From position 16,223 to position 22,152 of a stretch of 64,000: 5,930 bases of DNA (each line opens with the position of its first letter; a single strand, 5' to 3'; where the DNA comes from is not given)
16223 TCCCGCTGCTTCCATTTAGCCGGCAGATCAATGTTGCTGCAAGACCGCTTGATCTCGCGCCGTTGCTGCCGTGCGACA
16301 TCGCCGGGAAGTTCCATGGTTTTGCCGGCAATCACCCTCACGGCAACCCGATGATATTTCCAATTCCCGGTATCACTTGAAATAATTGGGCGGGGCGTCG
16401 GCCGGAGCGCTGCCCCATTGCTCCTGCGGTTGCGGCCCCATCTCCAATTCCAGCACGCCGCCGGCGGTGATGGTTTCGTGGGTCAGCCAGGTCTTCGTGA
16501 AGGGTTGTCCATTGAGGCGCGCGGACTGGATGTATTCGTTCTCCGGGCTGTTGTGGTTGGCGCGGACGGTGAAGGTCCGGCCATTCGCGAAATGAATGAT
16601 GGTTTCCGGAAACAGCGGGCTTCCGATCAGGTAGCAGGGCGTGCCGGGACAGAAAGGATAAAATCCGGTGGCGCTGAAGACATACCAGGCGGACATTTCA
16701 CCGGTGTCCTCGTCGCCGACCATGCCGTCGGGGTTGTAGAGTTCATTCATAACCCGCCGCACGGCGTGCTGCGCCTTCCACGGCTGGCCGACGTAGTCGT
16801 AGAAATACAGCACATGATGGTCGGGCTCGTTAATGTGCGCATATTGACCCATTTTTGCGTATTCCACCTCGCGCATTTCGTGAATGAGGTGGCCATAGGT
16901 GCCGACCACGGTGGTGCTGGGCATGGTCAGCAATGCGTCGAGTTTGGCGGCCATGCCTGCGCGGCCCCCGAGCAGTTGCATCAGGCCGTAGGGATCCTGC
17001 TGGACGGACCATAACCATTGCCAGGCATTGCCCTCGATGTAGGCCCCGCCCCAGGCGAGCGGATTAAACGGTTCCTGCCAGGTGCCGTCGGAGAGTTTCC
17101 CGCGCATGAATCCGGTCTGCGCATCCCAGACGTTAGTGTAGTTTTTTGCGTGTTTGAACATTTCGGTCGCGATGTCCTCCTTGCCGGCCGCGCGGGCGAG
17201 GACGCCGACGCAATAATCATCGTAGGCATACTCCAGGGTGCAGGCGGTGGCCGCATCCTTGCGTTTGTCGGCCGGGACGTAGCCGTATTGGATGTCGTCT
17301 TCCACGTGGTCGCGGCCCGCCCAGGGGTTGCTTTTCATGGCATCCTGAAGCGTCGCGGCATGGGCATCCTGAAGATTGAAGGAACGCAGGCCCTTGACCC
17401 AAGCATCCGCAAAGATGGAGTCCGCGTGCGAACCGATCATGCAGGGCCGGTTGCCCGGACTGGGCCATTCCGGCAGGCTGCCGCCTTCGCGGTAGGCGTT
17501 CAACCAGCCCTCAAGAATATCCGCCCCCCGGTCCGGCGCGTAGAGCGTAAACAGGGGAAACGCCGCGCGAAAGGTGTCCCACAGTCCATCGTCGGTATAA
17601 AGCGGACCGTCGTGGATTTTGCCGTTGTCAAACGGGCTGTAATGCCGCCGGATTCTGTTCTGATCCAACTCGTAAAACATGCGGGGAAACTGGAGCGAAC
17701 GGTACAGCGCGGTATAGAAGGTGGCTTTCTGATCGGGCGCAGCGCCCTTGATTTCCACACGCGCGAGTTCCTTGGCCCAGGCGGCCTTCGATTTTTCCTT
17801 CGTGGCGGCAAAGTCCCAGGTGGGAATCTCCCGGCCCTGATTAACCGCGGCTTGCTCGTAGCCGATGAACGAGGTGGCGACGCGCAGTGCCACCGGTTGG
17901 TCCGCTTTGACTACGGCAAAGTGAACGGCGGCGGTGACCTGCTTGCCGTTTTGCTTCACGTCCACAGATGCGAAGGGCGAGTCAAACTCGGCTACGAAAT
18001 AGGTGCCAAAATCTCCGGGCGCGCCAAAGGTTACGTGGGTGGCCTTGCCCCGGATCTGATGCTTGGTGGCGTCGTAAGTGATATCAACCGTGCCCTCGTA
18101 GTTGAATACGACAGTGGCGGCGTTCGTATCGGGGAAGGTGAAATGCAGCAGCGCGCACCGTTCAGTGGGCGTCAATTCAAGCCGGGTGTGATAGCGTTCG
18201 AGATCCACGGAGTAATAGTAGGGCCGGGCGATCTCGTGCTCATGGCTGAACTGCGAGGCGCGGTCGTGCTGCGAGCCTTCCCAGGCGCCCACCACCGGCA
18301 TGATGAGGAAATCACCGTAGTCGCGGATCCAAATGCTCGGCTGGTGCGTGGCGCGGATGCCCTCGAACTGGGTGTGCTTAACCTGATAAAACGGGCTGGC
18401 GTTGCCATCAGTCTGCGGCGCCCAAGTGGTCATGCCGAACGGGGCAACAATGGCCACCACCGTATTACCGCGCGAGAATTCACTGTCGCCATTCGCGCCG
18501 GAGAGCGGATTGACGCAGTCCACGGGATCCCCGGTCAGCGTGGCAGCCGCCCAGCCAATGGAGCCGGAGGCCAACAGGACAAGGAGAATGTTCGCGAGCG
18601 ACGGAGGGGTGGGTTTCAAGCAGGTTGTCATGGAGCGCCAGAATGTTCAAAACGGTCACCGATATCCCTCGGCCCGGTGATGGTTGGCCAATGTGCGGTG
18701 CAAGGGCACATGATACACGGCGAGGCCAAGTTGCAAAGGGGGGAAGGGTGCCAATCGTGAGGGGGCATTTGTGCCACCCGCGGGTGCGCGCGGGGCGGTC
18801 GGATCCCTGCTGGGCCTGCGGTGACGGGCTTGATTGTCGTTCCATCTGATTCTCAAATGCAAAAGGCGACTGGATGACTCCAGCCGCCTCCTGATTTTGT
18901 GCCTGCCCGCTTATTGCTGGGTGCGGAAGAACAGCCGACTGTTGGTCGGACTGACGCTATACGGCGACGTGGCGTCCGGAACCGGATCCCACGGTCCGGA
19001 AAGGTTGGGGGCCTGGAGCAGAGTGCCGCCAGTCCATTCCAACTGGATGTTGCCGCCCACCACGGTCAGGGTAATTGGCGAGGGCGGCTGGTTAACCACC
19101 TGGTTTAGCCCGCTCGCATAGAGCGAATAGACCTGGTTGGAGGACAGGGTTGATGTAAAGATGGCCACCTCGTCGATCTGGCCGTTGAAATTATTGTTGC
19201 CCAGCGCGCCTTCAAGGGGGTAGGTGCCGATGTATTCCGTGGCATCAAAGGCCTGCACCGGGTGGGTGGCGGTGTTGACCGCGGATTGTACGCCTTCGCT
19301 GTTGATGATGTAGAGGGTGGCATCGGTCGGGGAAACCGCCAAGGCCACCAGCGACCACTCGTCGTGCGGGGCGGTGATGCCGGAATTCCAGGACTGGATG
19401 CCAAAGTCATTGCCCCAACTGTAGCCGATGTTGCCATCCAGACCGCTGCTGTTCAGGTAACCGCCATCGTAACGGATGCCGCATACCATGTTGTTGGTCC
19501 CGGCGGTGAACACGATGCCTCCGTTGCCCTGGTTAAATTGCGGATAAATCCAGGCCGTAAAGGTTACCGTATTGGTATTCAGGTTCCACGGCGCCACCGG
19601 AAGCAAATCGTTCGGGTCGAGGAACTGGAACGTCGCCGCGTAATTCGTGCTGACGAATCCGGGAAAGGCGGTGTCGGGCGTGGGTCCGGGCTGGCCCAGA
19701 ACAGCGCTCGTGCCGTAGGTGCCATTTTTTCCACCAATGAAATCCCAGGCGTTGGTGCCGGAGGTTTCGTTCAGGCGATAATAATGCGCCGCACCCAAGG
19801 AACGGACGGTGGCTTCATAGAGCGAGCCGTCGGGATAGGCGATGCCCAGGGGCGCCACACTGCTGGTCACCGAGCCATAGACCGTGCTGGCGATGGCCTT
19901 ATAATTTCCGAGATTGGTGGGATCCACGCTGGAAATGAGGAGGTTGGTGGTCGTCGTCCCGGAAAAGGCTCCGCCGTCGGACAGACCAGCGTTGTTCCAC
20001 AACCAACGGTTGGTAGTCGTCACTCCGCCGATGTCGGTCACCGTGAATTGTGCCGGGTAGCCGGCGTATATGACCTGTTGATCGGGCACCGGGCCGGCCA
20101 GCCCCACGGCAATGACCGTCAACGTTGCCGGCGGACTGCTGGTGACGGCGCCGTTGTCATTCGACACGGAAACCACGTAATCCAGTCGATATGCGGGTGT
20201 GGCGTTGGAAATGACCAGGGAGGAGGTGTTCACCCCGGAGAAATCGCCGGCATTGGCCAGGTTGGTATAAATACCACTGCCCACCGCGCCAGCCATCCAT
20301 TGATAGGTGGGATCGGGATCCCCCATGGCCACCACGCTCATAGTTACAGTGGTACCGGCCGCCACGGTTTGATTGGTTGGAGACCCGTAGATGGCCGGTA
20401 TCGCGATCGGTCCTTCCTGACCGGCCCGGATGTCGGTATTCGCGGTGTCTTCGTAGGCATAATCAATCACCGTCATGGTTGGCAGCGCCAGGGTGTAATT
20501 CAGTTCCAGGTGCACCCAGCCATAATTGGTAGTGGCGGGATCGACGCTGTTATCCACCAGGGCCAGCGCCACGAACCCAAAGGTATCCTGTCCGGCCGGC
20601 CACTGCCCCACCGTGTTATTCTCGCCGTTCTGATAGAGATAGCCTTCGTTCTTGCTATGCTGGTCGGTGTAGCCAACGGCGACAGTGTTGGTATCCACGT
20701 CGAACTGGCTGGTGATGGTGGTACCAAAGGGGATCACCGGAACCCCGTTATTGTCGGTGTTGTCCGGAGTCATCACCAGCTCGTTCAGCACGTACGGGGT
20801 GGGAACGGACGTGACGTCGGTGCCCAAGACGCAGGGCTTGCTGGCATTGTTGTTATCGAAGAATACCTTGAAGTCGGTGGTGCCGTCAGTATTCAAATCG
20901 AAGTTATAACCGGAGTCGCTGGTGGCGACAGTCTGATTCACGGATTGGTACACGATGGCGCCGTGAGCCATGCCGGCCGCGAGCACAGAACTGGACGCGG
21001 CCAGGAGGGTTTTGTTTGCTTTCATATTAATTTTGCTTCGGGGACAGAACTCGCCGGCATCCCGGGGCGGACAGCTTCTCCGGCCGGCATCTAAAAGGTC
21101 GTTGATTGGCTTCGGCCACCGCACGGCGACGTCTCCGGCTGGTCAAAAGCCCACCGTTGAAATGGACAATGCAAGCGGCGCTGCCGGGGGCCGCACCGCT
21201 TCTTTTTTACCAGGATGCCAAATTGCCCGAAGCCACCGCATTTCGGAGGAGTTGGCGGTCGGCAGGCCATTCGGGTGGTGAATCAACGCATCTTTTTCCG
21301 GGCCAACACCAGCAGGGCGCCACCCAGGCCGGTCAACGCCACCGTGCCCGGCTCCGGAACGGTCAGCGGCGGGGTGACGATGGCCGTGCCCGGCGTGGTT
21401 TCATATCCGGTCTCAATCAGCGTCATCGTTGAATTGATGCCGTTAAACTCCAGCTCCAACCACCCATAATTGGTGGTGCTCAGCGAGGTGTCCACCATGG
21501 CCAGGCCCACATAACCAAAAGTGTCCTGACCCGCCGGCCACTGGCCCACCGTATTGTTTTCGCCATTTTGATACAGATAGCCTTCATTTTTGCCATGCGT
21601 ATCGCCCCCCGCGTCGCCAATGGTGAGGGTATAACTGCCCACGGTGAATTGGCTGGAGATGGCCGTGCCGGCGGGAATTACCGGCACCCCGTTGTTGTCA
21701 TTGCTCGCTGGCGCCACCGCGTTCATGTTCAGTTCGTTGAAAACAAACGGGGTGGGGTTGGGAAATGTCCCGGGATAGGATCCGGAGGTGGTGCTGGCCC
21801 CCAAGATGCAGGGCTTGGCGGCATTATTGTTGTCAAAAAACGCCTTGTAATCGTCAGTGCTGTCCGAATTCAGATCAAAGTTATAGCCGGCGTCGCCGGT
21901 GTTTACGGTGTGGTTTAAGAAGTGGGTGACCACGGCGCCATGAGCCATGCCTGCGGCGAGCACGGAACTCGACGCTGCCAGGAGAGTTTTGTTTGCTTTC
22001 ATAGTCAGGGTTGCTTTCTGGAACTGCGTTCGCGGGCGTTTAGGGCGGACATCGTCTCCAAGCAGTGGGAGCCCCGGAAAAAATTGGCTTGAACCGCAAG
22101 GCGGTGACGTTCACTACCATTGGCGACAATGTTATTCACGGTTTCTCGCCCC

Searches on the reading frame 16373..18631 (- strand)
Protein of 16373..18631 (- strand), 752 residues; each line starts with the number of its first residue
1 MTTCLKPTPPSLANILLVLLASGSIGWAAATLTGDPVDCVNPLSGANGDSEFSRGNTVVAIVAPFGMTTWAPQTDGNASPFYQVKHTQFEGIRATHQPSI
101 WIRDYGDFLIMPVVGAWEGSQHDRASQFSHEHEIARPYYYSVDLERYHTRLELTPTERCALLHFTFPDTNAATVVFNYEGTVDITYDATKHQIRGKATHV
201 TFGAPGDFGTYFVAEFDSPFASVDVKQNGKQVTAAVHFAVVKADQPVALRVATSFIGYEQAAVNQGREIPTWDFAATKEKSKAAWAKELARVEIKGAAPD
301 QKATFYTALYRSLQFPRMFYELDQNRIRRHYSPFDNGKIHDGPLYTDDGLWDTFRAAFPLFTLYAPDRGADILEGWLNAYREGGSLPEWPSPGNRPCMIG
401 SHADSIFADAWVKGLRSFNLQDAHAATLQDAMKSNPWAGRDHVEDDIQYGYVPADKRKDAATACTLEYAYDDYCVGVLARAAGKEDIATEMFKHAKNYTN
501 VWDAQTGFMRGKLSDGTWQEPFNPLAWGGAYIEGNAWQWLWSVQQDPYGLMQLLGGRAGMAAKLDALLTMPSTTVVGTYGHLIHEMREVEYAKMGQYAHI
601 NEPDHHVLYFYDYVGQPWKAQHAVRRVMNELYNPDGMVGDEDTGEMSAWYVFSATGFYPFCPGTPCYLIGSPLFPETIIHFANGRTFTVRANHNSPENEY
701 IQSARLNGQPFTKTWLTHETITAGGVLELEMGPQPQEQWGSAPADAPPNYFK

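Call 25: search_protein_families(library=pfam, proteins=[window:16373-18631:-], max_evalue=0.001)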
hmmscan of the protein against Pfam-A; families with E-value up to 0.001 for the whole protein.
window:16373-18631:- (752 aa): 2 families
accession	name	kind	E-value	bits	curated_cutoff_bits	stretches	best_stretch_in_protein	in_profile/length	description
PF07971.18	Glyco_hydro_92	-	1.7e-162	542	24.6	1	260-733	1-464/464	Glycosyl hydrolase family 92 catalytic domain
PF17678.7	Glyco_hydro_92N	-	3.3e-49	168.3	34.5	1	40-254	2-236/236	Glycosyl hydrolase family 92 N-terminal domain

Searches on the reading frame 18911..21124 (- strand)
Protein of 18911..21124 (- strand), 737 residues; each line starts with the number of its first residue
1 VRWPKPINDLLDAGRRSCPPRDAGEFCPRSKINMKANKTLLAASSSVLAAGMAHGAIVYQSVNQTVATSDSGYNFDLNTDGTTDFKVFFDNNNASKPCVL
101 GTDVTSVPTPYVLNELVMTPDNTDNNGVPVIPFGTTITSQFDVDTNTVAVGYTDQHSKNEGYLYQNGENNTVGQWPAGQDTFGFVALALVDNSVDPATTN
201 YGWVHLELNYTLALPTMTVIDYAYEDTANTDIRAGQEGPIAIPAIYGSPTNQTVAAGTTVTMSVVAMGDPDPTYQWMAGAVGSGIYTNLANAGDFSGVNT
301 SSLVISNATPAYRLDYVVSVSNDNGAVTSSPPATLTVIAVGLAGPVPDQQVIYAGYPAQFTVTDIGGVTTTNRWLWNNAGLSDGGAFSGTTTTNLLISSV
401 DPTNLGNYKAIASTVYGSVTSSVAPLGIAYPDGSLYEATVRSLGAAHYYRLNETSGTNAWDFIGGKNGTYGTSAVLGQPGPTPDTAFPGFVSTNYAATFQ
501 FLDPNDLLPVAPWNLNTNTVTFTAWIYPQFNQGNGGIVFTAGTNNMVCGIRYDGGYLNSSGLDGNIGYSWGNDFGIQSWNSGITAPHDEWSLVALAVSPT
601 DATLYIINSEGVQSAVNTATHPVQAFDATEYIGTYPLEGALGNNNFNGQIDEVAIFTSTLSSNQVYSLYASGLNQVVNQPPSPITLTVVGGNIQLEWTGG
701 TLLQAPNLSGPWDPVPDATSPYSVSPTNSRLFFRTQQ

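Call 3: search_protein_families(library=pfam, proteins=[window:18911-21124:-], max_evalue=1)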
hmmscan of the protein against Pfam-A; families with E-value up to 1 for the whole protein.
window:18911-21124:- (737 aa): 7 families
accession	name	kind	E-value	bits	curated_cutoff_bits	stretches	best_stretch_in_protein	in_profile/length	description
PF13385.13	Laminin_G_3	-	1.9e-16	61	27.6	1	514-665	13-150/151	Concanavalin A-like lectin/glucanases superfamily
PF07679.22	I-set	-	2e-12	47.4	23.7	2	244-330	2-85/90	Immunoglobulin I-set domain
PF13927.12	Ig_3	-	1e-11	45.6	30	1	243-322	2-78/78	Immunoglobulin domain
PF13895.12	Ig_2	-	0.013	16.2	27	0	249-337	8-79/79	Immunoglobulin domain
PF22051.1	GndA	-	0.016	15.5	28.8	1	299-337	14-50/54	Protein GndA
PF00047.31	ig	-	0.16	12.8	21.8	0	384-422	42-80/81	Immunoglobulin domain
PF22516.1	PreP_C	-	0.21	11.6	27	0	455-480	38-63/173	PreP C-terminal domain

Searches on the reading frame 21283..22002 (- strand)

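Call 3: search_protein_families(library=pfam, proteins=[window:21283-22002:-], max_evalue=1)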
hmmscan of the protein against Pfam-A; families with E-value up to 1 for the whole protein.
window:21283-22002:- (239 aa): 1 family
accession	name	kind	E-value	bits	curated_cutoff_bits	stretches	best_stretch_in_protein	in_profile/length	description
PF07589.16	PEP-CTERM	-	0.0013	19.2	20.7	1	214-236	1-24/24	PEP-CTERM motif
